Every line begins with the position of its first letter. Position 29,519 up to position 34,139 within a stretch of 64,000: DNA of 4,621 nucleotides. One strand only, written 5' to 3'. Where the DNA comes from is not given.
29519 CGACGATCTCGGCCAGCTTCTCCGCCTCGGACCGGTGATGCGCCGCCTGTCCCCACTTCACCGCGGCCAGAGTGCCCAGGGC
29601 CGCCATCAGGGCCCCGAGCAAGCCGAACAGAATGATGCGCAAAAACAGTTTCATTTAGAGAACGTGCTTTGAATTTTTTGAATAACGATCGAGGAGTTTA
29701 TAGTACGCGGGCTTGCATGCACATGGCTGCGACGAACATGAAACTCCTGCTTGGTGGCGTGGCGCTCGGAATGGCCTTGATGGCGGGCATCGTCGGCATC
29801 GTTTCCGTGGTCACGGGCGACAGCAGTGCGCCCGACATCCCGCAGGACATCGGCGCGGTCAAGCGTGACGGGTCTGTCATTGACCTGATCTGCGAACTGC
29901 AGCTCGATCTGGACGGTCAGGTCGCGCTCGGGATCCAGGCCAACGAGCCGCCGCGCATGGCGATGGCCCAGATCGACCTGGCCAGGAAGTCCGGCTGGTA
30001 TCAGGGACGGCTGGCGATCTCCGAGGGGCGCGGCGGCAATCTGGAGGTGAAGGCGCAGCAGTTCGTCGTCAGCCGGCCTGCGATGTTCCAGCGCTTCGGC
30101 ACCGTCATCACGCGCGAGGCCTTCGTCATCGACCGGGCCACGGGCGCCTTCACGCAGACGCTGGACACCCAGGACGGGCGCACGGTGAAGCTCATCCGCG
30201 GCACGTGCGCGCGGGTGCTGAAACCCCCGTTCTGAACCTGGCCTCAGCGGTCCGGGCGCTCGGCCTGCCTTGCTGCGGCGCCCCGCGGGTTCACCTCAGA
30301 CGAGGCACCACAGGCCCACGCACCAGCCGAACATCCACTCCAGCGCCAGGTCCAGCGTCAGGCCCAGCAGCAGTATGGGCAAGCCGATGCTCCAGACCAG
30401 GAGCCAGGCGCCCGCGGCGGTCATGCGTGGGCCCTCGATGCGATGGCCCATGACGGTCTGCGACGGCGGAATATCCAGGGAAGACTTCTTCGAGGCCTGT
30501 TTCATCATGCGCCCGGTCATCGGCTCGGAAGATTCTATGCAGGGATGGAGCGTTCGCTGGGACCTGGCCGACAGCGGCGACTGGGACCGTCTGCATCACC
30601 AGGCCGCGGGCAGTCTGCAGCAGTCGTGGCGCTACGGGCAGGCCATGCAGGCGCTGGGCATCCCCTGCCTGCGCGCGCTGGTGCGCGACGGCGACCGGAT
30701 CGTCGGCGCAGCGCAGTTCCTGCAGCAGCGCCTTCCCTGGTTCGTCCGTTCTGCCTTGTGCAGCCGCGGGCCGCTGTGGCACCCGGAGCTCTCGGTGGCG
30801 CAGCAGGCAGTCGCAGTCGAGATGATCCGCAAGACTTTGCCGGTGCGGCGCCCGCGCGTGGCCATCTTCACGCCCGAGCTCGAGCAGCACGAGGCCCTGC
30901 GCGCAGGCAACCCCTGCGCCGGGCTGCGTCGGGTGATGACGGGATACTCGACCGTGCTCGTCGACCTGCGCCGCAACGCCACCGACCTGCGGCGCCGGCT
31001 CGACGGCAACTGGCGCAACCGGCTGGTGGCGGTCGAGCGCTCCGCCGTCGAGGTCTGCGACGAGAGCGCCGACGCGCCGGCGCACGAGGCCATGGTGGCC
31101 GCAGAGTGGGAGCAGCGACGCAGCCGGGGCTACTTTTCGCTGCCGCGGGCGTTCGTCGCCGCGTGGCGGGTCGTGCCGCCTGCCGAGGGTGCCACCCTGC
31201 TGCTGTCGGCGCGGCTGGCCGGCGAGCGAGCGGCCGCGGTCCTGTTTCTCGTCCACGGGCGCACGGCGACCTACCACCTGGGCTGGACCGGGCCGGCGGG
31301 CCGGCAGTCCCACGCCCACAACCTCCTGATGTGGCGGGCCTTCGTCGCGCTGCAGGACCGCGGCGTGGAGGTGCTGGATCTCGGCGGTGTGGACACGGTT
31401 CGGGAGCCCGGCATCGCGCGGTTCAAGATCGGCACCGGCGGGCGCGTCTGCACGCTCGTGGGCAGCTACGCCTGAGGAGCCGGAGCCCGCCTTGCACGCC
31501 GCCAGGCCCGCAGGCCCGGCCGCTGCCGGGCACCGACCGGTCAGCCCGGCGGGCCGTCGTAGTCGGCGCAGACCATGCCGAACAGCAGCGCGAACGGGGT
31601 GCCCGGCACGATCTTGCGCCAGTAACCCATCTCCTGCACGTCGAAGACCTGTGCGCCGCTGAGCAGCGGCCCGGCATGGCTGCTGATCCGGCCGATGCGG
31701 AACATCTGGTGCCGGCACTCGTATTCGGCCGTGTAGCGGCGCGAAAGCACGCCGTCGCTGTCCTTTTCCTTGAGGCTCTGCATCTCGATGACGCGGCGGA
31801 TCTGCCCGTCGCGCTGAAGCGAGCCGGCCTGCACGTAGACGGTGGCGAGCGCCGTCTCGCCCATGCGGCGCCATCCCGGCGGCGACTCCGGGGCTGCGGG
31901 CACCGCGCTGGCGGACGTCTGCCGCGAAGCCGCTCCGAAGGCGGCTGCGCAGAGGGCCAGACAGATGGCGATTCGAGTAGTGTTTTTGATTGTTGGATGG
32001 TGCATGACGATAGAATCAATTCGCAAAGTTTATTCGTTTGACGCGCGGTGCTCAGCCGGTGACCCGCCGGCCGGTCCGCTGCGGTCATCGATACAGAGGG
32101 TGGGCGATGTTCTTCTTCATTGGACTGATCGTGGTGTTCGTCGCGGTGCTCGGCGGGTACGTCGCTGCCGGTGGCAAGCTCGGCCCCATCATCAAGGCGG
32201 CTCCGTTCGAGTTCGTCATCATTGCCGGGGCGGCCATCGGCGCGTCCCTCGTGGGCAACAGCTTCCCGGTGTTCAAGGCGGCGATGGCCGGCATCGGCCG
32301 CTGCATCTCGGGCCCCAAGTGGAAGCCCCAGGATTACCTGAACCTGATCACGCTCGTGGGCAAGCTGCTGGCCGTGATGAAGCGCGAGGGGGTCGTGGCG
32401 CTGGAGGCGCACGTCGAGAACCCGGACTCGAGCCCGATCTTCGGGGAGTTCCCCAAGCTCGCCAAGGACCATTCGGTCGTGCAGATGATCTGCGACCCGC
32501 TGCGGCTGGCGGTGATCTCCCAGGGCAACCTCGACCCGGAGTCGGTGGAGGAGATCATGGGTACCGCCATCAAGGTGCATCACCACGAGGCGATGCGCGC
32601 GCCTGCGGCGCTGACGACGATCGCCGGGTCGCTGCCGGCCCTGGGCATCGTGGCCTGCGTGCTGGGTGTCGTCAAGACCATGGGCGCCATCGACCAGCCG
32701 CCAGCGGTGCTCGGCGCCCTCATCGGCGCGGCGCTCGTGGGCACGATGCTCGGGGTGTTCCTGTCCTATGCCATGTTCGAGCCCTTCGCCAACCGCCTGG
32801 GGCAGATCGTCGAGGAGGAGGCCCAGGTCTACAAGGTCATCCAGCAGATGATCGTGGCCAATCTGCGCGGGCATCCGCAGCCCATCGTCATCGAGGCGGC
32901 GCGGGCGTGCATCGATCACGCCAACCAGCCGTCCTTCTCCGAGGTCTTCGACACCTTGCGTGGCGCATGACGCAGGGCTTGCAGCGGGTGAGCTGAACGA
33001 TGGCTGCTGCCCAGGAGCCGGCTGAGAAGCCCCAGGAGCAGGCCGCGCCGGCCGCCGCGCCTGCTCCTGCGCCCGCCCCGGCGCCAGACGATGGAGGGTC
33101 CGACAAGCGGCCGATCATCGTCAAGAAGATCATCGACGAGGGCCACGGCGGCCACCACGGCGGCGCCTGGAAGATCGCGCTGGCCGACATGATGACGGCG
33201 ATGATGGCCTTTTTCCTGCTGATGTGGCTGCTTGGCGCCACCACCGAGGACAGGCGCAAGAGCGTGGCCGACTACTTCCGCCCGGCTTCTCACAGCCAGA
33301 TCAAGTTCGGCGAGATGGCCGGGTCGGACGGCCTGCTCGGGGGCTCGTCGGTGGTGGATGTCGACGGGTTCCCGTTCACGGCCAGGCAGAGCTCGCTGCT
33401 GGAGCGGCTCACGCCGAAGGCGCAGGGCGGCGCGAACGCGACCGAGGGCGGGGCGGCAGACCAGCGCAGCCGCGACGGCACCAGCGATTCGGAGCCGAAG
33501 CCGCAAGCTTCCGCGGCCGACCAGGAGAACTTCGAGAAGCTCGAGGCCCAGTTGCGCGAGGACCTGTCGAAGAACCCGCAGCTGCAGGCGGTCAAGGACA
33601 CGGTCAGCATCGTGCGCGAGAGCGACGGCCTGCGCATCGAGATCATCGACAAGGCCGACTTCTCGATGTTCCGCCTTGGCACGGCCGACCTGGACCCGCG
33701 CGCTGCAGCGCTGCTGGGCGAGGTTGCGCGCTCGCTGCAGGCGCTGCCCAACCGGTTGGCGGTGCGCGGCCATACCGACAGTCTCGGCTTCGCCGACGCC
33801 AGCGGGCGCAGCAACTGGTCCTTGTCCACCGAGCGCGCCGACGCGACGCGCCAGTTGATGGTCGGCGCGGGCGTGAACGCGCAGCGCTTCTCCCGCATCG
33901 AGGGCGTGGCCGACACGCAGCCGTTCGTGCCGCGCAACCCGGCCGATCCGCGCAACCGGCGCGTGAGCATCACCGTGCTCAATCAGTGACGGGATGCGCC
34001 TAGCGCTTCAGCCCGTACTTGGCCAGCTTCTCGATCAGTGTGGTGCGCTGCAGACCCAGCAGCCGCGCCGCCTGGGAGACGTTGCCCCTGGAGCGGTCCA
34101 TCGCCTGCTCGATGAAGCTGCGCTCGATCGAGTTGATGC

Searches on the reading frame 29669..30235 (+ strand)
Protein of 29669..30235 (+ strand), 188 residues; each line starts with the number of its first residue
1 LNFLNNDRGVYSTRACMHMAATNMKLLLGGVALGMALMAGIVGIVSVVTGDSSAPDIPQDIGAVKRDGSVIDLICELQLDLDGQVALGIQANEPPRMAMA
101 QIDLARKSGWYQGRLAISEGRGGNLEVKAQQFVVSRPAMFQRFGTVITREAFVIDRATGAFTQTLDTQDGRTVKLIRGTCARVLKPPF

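Call 3: search_protein_families(library=pfam, proteins=[window:29669-30235:+], max_evalue=1)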
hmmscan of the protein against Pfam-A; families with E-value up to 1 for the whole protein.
window:29669-30235:+ (188 aa): 0 families

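Call 28: find_homologous_proteins(query=window:29669-30235:+, max_evalue=0.001)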
Query window:29669-30235:+ (188 aa): 156 proteins with E <= 0.001 among 404 candidates; the best 120 are listed.
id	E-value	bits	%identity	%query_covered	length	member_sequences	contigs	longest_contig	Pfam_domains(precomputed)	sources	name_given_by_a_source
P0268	4.0e-104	364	99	91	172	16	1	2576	-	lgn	-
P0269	9.3e-95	333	90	90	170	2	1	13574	-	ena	-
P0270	1.9e-90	319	85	90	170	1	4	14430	-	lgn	-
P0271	1.7e-86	307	84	88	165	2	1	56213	-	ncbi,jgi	jgi:hypothetical protein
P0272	3.2e-80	286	80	88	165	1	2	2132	-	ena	-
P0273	8.6e-66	239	68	88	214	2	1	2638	-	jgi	-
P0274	1.7e-65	238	67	88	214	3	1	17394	-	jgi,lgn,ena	-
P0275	2.2e-65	238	66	88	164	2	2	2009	-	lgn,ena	-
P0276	3.1e-65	237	67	88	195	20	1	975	-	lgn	-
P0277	6.5e-65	236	67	88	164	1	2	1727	-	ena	-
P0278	6.7e-65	236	67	88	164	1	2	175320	-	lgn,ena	-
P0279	3.5e-64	234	64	88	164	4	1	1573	-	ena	-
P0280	4.8e-64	233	66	88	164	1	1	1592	-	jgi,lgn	-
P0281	4.8e-64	233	65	88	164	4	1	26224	-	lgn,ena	-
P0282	1.2e-63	232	65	88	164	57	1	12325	-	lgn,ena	-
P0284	2.3e-61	225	64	88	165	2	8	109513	-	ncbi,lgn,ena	-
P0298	3.2e-56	208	63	78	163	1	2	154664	-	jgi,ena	-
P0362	4.1e-51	191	56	85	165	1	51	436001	-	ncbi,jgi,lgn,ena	jgi:hypothetical protein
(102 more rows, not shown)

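Call 29: find_encoding_contigs(protein=P0362, flank=8000, max_places=2)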
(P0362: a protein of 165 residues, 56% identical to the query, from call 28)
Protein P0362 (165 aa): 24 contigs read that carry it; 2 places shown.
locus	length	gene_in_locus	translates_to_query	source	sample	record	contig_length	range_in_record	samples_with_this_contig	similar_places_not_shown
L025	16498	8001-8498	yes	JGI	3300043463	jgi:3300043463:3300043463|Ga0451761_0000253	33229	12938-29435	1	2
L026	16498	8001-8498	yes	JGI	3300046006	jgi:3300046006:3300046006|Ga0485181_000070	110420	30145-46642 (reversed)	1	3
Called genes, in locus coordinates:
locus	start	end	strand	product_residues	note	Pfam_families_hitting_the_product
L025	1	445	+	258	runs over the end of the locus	PF01311:Bac_export_1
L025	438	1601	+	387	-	PF01312:Bac_export_2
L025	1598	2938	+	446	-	-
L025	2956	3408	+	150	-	-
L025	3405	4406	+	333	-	-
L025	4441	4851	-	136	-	PF16747:Adhesin_E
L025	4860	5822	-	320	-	PF13480:Acetyltransf_6, PF02388:FemAB (weak)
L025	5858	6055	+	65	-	-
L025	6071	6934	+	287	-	PF20560:MotA_N, PF01618:MotA_ExbB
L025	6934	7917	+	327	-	PF13677:MotB_plug, PF00691:OmpA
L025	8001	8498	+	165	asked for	-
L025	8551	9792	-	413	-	PF00158:Sigma54_activat, PF14532:Sigma54_activ_2, PF25601:AAA_lid_14, PF02954:HTH_8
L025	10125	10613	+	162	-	PF02169:LPP20 (weak)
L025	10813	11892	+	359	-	-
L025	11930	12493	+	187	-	-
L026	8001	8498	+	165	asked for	-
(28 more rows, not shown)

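Call 30: find_encoding_contigs(protein=P0278, flank=8000, max_places=2)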
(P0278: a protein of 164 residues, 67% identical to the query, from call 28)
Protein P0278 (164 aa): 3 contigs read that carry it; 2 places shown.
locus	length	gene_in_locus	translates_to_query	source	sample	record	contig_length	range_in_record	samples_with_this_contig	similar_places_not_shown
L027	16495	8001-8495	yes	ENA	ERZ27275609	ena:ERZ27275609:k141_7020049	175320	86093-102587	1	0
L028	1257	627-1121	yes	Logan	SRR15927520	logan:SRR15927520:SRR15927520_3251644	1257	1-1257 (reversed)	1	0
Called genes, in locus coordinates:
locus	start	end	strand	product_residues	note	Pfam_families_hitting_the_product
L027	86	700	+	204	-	PF00462:Glutaredoxin (faint), PF02798:GST_N, PF13417:GST_N_3, PF22441:CLIC-like_N, PF13409:GST_N_2, PF00043:GST_C (weak)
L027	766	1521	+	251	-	PF04386:SspB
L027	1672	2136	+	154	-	PF05932:CesT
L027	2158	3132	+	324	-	-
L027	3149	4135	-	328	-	PF13677:MotB_plug, PF00691:OmpA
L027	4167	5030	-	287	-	PF20560:MotA_N, PF01618:MotA_ExbB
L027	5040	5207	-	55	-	-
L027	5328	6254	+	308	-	PF13480:Acetyltransf_6, PF02388:FemAB (weak)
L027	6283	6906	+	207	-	PF16747:Adhesin_E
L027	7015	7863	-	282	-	PF00194:Carb_anhydrase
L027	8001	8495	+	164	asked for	-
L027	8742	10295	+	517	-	PF00270:DEAD, PF00271:Helicase_C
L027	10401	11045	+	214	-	PF12766:Pyridox_oxase_2 (weak), PF01243:PNPOx_N, PF10590:PNP_phzG_C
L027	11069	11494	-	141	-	PF00582:Usp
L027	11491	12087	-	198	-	PF02441:Flavoprotein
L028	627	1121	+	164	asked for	-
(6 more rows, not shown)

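Call 54: search_protein_families(library=ncbifam, proteins=[window:29738-30235:+], max_evalue=0.01)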
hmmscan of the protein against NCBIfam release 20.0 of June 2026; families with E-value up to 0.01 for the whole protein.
window:29738-30235:+ (165 aa): 0 families

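Call 62: predict_structure(alignment_id=A5)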
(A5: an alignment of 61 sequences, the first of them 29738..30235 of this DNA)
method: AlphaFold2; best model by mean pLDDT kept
length: 165 residues; sequences in the alignment: 61
mean_pLDDT: 78.3   pTM: 0.65
mean pLDDT of the five models: 78.3, 77.9, 76.1, 75.4, 74.5
residues with pLDDT >= 90: 78; 70-90: 35; 50-70: 31; < 50: 21
segments of 3 or more residues with pLDDT < 50: 1-3, 27-42
pLDDT, mean of each block of 10 residues (from residue 1): 52 57 50 41 74 91 81 88 91 72 95 88 92 95 93 94 75
secondary structure, 60 per line:
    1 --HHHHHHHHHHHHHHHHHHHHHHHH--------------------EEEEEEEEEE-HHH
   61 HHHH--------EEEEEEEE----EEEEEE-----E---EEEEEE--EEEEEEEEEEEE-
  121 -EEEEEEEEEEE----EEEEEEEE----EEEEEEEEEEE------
elements in order: H3-26 E47-56 H58-64 E73-80 E85-90 E100-105 E108-119 E122-132 E137-144 E149-159

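Call 66: fold_search(model_id=the predicted structure, library=pdb)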
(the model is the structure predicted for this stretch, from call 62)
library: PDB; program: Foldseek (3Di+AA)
matches with E <= 10: 1596; with E <= 0.001: 0
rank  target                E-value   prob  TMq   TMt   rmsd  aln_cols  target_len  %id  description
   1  5hal                  2.7e-03  1.00  0.34  0.49   5.5       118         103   16  Crystal Structure of a putative beta-lactamase from Burkholderia vietnamiensis (released 2016-01-13)
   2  2w80_D                5.9e-03  1.00  0.39  0.29   5.5       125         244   12  Structure of a complex between Neisseria meningitidis factor H binding protein and CCPs 6-7 of human complement factor (released 2009-03-03)
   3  3wjb_A                6.3e-03  0.99  0.34  0.36  12.4       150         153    7  Crystal structure of mutant nitrobindin M75L/H76L/Q96C/M148L/H158L (NB4) from Arabidopsis thaliana (released 2014-04-09)
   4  8t5j                  1.0e-02  0.80  0.26  0.27   9.8       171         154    6  Crystal structure of outer membrane lipoprotein carrier protein (LolA) from Francisella philomiragia (released 2023-06-28)
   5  5nqy                  1.4e-02  0.96  0.34  0.24   8.5       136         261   10  Structure of a fHbp(V1.4):PorA(P1.16) chimera. Fusion at fHbp position 309. (released 2018-02-28)
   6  7sbz_D                1.5e-02  1.00  0.38  0.29   5.3       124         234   10  JAR5 Fab bound to fHbp v1.1 crystallized in space group I422 (released 2022-10-05)
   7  7sbz_C                1.5e-02  0.99  0.38  0.28   5.4       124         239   11  JAR5 Fab bound to fHbp v1.1 crystallized in space group I422 (released 2022-10-05)
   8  3wje_B                1.9e-02  0.80  0.29  0.30  14.2       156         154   10  Crystal structure of mutant nitrobindin M75W/H76L/Q96C/M148L/H158L (NB6) from Arabidopsis thaliana (released 2014-04-02)
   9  2eig_A                2.0e-02  0.51  0.20  0.16  14.1       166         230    8  Lotus tetragonolobus seed lectin (Isoform) (released 2008-03-04)
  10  3wje_A                2.1e-02  0.69  0.28  0.29  14.3       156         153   11  Crystal structure of mutant nitrobindin M75W/H76L/Q96C/M148L/H158L (NB6) from Arabidopsis thaliana (released 2014-04-02)
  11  4u9c_A                2.5e-02  0.87  0.33  0.22   9.0       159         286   12  STRUCTURE OF THE LBPB N-LOBE FROM NEISSERIA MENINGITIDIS (released 2014-10-22)
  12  2zpc                  2.6e-02  0.60  0.25  0.23   8.7       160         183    9  Crystal structure of the R43L mutant of LolA in the closed form (released 2008-08-05)
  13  4ki3_A                3.3e-02  0.38  0.23  0.22  12.2       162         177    7  1.70 Angstrom resolution crystal structure of outer-membrane lipoprotein carrier protein (lolA) from Yersinia pestis C (released 2013-05-15)
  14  8t5t                  3.5e-02  0.44  0.24  0.21  13.8       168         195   11  Crystal structure of outer membrane lipoprotein carrier protein (LolA) from Borrelia burgdorferi (steric acid bound) (released 2023-06-28)
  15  4ki3_I                3.5e-02  0.41  0.24  0.22  12.0       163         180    7  1.70 Angstrom resolution crystal structure of outer-membrane lipoprotein carrier protein (lolA) from Yersinia pestis C (released 2013-05-15)
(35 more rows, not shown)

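Call 69: find_encoding_contigs(protein=P0298, flank=7000, max_places=1)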
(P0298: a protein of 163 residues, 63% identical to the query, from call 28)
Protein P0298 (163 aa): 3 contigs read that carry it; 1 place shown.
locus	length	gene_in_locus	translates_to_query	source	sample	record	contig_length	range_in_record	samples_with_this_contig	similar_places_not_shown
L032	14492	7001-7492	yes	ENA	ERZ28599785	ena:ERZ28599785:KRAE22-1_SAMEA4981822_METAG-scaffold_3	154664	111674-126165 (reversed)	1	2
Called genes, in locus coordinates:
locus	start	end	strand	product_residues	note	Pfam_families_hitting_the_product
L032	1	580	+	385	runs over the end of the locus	PF01312:Bac_export_2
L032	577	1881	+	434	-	-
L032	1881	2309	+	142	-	-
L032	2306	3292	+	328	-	PF04513:Baculo_PEP_C (weak), PF23991:DUF7310 (weak)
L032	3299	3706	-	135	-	PF16747:Adhesin_E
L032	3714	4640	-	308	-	PF02388:FemAB (faint), PF13480:Acetyltransf_6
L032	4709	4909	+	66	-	-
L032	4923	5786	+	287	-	PF20560:MotA_N, PF01618:MotA_ExbB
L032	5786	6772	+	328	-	PF13677:MotB_plug, PF00691:OmpA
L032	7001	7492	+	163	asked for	-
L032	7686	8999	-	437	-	PF00158:Sigma54_activat, PF13191:AAA_16 (faint), PF14532:Sigma54_activ_2, PF07728:AAA_5 (weak), PF25601:AAA_lid_14, PF02954:HTH_8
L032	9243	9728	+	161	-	PF02169:LPP20 (weak)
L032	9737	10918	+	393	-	-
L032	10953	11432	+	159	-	-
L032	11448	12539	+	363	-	PF02120:Flg_hook (weak)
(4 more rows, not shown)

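Call 70: find_encoding_contigs(protein=P0284, flank=7000, max_places=1)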
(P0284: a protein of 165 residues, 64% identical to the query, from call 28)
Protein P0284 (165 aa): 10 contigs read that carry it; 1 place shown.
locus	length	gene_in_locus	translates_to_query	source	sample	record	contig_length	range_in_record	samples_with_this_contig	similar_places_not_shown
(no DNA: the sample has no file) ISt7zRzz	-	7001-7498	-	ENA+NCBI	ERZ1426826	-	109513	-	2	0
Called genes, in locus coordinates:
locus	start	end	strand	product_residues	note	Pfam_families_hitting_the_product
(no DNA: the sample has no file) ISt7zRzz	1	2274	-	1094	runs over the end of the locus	PF00160:Pro_isomerase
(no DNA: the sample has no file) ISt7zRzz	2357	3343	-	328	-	PF13677:MotB_plug, PF00691:OmpA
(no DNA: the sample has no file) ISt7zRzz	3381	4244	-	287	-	PF20560:MotA_N, PF01618:MotA_ExbB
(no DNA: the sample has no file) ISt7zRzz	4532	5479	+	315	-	PF13480:Acetyltransf_6, PF02388:FemAB (weak)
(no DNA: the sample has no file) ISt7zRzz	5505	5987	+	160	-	PF16747:Adhesin_E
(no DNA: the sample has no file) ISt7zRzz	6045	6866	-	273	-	PF00194:Carb_anhydrase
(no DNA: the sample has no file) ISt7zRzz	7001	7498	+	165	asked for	-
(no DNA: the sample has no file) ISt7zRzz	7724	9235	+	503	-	PF00270:DEAD, PF04851:ResIII (faint), PF00271:Helicase_C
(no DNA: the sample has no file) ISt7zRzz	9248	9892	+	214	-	PF12766:Pyridox_oxase_2 (weak), PF01243:PNPOx_N, PF10590:PNP_phzG_C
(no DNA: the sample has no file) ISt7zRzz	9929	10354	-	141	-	PF00582:Usp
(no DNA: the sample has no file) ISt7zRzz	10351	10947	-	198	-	PF02441:Flavoprotein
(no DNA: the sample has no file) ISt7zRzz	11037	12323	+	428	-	PF00355:Rieske, PF00848:Ring_hydroxyl_A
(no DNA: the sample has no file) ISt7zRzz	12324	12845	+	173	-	PF13577:SnoaL_4, PF00866:Ring_hydroxyl_B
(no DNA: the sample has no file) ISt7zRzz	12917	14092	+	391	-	PF07690:MFS_1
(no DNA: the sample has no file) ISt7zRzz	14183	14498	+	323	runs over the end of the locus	PF03401:TctC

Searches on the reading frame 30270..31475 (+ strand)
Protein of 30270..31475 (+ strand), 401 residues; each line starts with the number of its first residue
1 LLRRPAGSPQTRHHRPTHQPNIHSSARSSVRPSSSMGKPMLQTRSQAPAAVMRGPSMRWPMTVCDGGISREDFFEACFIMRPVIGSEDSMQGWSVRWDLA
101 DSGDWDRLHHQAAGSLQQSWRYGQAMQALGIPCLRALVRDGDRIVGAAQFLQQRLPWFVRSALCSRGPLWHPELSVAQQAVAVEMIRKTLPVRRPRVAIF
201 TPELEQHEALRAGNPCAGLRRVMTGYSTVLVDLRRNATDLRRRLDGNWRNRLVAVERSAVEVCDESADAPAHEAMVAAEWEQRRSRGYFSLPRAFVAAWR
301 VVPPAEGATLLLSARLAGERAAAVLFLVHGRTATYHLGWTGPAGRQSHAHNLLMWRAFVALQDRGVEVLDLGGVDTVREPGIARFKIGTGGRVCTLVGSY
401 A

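Call 3: search_protein_families(library=pfam, proteins=[window:30270-31475:+], max_evalue=1)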
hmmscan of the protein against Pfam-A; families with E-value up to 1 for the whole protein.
window:30270-31475:+ (401 aa): 2 families
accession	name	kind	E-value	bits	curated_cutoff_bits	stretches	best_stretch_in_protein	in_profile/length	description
PF13480.13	Acetyltransf_6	-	3.4e-12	47.2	22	1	249-375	11-138/143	Acetyltransferase (GNAT) domain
PF02388.22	FemAB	-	0.00015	21.2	24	1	321-400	308-389/406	FemAB family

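Call 54: search_protein_families(library=ncbifam, proteins=[window:30270-31475:+], max_evalue=0.01)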
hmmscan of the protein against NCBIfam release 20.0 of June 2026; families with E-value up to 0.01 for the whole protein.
window:30270-31475:+ (401 aa): 0 families

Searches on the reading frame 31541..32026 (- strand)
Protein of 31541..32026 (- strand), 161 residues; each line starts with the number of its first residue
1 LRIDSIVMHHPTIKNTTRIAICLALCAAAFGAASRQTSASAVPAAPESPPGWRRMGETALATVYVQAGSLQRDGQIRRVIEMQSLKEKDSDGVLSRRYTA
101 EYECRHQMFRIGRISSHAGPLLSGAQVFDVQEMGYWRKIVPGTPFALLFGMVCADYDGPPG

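Call 3: search_protein_families(library=pfam, proteins=[window:31541-32026:-], max_evalue=1)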
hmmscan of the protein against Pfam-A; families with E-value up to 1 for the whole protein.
window:31541-32026:- (161 aa): 2 families
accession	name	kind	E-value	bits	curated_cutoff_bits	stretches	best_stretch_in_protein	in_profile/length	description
PF16747.10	Adhesin_E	-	1.3e-15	58.1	23.7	1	52-154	1-109/109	Surface-adhesin protein E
PF23212.2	DUF7064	-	0.18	12.6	24.7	1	65-104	34-73/126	Domain of unknown function (DUF7064)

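Call 54: search_protein_families(library=ncbifam, proteins=[window:31541-32026:-], max_evalue=0.01)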
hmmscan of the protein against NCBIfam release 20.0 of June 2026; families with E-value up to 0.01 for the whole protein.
window:31541-32026:- (161 aa): 0 families

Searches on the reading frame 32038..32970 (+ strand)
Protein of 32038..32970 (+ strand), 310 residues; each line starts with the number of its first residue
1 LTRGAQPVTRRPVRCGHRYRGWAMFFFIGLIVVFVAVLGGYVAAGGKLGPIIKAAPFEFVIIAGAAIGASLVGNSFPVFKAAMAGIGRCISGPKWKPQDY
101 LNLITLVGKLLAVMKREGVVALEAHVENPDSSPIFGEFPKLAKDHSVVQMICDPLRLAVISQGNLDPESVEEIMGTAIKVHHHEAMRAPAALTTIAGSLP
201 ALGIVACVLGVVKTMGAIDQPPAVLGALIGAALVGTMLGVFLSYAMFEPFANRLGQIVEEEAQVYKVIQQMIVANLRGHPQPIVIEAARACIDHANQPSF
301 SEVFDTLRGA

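Call 3: search_protein_families(library=pfam, proteins=[window:32038-32970:+], max_evalue=1)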
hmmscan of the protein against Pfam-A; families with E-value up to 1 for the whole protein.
window:32038-32970:+ (310 aa): 3 families
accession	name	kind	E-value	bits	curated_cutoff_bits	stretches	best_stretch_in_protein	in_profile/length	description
PF20560.3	MotA_N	-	4.1e-29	101.1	27.3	1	27-118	1-91/91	Motility protein A N-terminal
PF01618.21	MotA_ExbB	-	9.8e-15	54.9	22.9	1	162-265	19-125/127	MotA/TolQ/ExbB proton channel family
PF02382.20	RTX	-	0.067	13.3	26.8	1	188-261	73-141/311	N-terminal domain in RTX protein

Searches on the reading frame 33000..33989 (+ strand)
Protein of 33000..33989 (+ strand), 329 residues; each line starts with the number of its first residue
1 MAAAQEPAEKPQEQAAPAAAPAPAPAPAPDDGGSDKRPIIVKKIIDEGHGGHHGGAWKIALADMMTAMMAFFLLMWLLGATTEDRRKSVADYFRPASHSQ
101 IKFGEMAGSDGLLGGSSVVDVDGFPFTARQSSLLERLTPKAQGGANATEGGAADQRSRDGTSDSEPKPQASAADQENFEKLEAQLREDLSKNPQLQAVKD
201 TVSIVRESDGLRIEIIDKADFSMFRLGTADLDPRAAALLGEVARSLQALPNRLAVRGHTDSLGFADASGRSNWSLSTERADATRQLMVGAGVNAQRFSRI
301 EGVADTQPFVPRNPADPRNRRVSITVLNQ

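Call 3: search_protein_families(library=pfam, proteins=[window:33000-33989:+], max_evalue=1)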
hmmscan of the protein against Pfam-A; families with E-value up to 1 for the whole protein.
window:33000-33989:+ (329 aa): 2 families
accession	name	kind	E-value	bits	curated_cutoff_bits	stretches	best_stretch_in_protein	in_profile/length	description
PF13677.11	MotB_plug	-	5.3e-18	64.8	24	1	46-95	7-56/58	Membrane MotB of proton-channel complex MotA/MotB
PF00691.25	OmpA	-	2.5e-13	50.6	27.2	1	223-320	1-96/98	OmpA family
